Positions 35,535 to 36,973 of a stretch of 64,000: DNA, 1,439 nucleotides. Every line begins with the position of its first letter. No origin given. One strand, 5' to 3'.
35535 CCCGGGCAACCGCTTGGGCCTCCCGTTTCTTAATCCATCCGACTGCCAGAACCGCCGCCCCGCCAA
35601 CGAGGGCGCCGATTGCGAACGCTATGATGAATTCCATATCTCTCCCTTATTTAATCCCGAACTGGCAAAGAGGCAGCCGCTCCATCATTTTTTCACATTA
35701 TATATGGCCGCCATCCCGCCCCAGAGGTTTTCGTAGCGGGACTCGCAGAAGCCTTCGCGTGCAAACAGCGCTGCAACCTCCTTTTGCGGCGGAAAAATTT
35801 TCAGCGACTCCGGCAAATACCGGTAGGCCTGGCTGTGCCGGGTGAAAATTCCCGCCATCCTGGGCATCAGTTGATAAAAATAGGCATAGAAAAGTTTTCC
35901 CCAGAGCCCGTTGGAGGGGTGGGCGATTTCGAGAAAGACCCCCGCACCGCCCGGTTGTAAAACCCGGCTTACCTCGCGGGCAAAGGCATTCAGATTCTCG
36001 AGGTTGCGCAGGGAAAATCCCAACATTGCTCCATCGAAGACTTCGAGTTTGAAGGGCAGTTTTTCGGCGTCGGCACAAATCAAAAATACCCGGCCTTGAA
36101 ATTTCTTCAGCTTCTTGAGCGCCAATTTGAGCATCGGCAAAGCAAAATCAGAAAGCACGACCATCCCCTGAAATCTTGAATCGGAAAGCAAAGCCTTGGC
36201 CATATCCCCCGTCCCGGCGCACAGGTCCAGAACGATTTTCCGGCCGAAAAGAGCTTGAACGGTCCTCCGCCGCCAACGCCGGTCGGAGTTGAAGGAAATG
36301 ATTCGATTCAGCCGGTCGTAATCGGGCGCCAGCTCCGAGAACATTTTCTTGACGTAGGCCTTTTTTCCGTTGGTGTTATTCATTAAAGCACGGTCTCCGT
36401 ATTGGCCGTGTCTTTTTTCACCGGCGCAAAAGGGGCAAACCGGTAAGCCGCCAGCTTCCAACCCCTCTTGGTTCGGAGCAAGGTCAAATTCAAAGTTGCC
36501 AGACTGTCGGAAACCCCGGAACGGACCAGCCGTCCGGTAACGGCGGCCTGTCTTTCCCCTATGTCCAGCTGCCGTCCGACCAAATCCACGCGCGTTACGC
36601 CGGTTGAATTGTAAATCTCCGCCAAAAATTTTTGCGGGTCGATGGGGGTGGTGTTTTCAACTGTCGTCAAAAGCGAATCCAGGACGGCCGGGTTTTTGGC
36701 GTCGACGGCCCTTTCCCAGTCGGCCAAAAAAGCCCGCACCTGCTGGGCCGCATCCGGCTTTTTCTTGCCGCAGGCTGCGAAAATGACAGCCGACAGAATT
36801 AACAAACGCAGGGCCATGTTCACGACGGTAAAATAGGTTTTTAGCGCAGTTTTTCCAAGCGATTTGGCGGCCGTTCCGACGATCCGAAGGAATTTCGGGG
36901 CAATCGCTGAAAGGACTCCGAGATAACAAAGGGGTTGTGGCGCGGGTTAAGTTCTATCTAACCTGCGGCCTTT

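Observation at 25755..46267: Two complete but non-identical pilus/T2SS-like envelope machines within 20 kb, sharing one set of ATPases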

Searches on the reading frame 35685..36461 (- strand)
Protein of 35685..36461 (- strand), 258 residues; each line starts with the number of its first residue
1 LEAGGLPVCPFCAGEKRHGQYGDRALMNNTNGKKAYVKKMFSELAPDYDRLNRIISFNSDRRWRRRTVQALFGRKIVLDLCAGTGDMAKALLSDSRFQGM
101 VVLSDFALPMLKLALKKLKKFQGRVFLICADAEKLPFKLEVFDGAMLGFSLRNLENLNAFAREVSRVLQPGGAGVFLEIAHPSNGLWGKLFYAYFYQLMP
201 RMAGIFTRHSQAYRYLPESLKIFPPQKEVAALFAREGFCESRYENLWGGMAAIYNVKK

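Call 5: search_protein_families(library=ncbifam, proteins=[window:35685-36461:-], max_evalue=0.01)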
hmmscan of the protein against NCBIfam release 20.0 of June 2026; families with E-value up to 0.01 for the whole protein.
window:35685-36461:- (258 aa): 21 families
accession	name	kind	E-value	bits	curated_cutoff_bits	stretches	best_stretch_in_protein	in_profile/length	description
TIGR01934.1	MenG_MenH_UbiE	subfamily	3.2e-57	193.4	158.35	1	37-258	1-223/223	ubiquinone/menaquinone biosynthesis methyltransferase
NF001244.0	PRK00216.1-5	equivalog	5.6e-57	192.7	216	1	31-258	4-235/236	bifunctional demethylmenaquinone methyltransferase/2-methoxy-6-polyprenyl-1,4-benzoquinol methylase UbiE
NF052510.1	methyltran_MpqE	exception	7e-50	169.6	335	1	32-255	3-231/234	methyl-plastoquinone biosynthesis methyltransferase MpqE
NF001241.0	PRK00216.1-2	equivalog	2.8e-45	154.7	327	1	33-255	9-226/231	demethylmenaquinone methyltransferase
NF001242.0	PRK00216.1-3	equivalog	2.2e-43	148.5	351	1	20-254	15-253/258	bifunctional demethylmenaquinone methyltransferase/2-methoxy-6-polyprenyl-1,4-benzoquinol methylase UbiE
NF001240.0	PRK00216.1-1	equivalog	2.9e-42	144.4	378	1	30-255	18-247/251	bifunctional demethylmenaquinone methyltransferase/2-methoxy-6-polyprenyl-1,4-benzoquinol methylase UbiE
NF001243.0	PRK00216.1-4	equivalog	5.6e-42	143.7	235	1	31-254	3-229/237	demethylmenaquinone methyltransferase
TIGR02752.1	MenG_heptapren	equivalog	1.3e-40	139.4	419.85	1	33-254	3-227/231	demethylmenaquinone methyltransferase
NF004452.0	PRK05785.1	equivalog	1.3e-26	93.5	207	1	31-233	5-200/228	hypothetical protein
TIGR02072.1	BioC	equivalog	2.3e-11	44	184.95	1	71-177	32-133/244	malonyl-ACP O-methyltransferase BioC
NF043040.1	corrin_prot_MT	hypoth_equivalog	8.8e-10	38.4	180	1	42-196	9-166/216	corrinoid protein-associated methyltransferase CpaM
NF045667.1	MTase_DVU1556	equivalog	2.1e-07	30.6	155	1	75-173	24-116/213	DVU_1556 family methyltransferase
NF007610.0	PRK10258.1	equivalog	7.5e-06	25.4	342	1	75-181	44-143/251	malonyl-ACP O-methyltransferase BioC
NF045825.1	FAmtase_mtf2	equivalog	2.9e-05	23.4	400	1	68-179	53-161/248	fatty-acid O-methyltransferase Mtf2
NF045823.1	PthPhpthDimycoMt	equivalog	3.6e-05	23.1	300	1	75-178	68-168/256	phthiotriol/phenolphthiotriol dimycocerosates methyltransferase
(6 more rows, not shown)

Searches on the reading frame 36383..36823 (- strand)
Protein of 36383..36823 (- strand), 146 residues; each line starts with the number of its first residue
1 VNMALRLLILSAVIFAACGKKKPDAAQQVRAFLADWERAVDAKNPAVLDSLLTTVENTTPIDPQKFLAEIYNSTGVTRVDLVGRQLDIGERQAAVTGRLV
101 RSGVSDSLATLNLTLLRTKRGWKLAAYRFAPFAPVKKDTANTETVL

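Call 6: search_protein_families(library=ncbifam, proteins=[window:36383-36823:-], max_evalue=0.01)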
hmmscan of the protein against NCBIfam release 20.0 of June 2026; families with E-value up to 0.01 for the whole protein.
window:36383-36823:- (146 aa): 0 families

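Call 9: search_protein_families(library=pfam, proteins=[window:36383-36823:-], max_evalue=0.0001)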
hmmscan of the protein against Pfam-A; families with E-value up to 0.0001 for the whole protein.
window:36383-36823:- (146 aa): 0 families

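Call 55: search_protein_families(library=pfam, proteins=[window:36383-36823:-], max_evalue=5)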
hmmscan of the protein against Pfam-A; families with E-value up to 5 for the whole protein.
window:36383-36823:- (146 aa): 0 families
